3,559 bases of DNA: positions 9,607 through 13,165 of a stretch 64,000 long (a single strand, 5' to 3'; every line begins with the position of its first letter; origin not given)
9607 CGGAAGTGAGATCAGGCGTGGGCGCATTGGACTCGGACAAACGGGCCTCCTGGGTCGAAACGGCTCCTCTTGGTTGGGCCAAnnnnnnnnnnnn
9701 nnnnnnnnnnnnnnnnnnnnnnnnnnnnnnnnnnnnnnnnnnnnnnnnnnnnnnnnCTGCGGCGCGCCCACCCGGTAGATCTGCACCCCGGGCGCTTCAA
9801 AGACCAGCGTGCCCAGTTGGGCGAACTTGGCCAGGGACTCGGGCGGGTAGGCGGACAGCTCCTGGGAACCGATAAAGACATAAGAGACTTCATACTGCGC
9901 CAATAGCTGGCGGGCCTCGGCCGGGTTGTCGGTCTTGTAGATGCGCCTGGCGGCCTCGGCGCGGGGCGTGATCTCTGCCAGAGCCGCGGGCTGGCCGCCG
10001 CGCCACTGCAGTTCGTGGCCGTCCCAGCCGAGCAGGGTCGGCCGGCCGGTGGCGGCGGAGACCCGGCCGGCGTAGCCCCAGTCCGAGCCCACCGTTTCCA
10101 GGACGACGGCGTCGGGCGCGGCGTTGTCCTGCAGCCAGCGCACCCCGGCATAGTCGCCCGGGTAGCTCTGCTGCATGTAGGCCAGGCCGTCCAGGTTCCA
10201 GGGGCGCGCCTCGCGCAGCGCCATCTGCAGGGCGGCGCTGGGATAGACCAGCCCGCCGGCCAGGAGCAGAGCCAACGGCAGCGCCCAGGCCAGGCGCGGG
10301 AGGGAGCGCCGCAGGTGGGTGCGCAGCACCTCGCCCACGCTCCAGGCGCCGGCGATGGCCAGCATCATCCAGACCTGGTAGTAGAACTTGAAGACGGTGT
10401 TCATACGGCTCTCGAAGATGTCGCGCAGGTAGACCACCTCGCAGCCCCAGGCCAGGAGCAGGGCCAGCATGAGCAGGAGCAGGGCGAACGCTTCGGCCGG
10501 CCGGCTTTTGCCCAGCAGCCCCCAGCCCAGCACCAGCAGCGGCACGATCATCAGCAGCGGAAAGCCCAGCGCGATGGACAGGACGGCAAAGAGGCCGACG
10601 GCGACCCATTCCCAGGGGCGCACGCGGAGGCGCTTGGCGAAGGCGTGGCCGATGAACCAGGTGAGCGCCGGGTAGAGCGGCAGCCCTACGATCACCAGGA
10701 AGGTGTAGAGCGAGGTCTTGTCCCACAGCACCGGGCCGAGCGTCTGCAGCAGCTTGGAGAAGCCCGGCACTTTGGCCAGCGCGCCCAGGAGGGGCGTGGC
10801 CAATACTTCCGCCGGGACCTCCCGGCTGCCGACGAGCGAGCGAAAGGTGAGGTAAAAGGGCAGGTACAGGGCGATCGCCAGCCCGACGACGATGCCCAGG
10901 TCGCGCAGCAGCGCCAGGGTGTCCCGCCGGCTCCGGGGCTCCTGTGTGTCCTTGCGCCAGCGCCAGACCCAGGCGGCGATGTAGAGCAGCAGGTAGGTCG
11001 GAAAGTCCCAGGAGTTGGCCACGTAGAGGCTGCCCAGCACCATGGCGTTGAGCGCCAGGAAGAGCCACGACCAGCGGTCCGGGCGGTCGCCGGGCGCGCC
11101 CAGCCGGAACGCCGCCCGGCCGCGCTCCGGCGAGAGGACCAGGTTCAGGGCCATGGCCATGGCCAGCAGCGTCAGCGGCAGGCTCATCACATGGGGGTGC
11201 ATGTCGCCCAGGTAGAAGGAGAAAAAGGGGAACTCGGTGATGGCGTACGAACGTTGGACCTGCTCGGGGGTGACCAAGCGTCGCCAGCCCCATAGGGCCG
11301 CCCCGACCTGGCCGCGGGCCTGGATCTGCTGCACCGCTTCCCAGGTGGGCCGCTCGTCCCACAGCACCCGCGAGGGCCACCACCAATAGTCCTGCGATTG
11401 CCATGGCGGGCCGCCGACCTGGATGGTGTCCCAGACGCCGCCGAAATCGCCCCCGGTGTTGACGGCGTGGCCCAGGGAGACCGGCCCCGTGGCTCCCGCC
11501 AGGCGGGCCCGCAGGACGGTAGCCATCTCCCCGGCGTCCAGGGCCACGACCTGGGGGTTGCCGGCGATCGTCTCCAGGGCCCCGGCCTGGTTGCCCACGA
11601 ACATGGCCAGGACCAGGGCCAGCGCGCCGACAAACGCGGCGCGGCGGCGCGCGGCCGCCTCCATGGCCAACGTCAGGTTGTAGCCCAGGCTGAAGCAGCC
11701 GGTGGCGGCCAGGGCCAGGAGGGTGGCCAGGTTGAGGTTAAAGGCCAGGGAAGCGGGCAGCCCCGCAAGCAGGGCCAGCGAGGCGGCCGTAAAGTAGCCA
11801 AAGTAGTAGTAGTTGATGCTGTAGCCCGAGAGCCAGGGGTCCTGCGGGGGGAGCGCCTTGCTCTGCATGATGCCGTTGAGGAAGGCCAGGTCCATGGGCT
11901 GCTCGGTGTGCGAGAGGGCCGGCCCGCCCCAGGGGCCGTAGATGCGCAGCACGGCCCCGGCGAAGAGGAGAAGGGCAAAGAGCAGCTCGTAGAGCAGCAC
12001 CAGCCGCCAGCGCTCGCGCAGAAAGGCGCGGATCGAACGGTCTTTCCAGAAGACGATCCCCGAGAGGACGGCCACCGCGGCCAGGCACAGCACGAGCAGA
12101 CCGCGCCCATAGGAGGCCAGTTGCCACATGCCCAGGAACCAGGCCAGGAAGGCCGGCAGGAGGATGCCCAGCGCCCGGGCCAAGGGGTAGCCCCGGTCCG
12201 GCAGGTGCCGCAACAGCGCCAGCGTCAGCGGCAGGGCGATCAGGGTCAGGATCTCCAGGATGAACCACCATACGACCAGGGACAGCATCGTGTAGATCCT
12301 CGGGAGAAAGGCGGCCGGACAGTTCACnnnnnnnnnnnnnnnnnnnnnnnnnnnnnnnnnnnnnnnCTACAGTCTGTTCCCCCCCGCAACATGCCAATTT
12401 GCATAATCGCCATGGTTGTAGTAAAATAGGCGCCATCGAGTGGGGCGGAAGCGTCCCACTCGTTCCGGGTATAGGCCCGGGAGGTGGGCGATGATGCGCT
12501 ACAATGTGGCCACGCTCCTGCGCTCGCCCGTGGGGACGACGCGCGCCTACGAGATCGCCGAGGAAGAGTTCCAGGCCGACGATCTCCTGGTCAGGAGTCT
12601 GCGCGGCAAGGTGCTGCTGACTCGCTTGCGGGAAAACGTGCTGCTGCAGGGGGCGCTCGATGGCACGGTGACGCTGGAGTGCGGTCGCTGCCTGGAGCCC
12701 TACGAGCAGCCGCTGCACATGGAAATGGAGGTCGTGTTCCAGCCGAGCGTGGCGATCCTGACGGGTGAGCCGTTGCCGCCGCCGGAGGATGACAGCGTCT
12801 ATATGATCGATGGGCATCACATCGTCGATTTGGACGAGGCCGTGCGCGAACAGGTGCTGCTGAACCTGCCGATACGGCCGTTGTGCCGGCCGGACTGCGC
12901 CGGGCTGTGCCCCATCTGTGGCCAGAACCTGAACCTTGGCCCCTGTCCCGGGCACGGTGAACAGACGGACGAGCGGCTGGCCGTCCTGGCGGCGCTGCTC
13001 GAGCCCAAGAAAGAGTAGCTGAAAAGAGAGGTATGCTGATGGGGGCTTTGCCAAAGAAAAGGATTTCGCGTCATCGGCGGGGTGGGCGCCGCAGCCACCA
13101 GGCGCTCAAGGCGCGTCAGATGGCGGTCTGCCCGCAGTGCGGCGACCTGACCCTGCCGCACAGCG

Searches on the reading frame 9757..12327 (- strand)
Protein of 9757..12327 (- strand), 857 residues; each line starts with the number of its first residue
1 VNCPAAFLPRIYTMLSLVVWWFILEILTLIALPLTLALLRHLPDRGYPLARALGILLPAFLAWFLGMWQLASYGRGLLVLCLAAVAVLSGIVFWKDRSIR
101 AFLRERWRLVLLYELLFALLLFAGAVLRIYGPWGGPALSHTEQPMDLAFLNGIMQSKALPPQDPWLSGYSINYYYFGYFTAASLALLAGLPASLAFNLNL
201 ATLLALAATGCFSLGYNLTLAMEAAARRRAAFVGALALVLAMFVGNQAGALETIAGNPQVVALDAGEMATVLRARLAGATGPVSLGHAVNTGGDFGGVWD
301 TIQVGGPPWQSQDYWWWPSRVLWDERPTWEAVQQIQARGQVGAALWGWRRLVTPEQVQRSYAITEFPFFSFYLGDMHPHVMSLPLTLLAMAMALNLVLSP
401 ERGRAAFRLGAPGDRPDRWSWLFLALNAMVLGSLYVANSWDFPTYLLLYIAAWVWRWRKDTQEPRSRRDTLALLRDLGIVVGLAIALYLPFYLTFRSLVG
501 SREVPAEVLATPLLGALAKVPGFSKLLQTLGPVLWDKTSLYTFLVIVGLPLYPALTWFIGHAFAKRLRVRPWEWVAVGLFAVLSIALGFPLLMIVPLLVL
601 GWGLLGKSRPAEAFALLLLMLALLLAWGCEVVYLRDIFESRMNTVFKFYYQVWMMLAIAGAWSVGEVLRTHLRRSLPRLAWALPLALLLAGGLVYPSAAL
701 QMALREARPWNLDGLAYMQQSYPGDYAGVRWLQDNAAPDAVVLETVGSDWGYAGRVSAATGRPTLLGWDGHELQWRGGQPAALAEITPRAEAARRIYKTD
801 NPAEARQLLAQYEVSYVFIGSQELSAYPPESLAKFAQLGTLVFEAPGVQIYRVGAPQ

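Call 74: search_protein_families(library=pfam, proteins=[window:9757-12327:-], max_evalue=1)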
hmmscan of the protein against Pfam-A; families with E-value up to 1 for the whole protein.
window:9757-12327:- (857 aa): 1 family
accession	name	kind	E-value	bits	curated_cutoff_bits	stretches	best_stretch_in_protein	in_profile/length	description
PF10060.15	DUF2298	-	7.3e-106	355.4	27.8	1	59-656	3-488/488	Uncharacterized membrane protein (DUF2298)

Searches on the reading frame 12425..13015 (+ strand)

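Call 74: search_protein_families(library=pfam, proteins=[window:12425-13015:+], max_evalue=1)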
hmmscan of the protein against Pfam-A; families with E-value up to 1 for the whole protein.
window:12425-13015:+ (197 aa): 1 family
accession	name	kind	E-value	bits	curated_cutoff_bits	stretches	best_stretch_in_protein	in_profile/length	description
PF02620.22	YceD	-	2.7e-33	115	33.2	1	74-191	1-118/119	Large ribosomal RNA subunit accumulation protein YceD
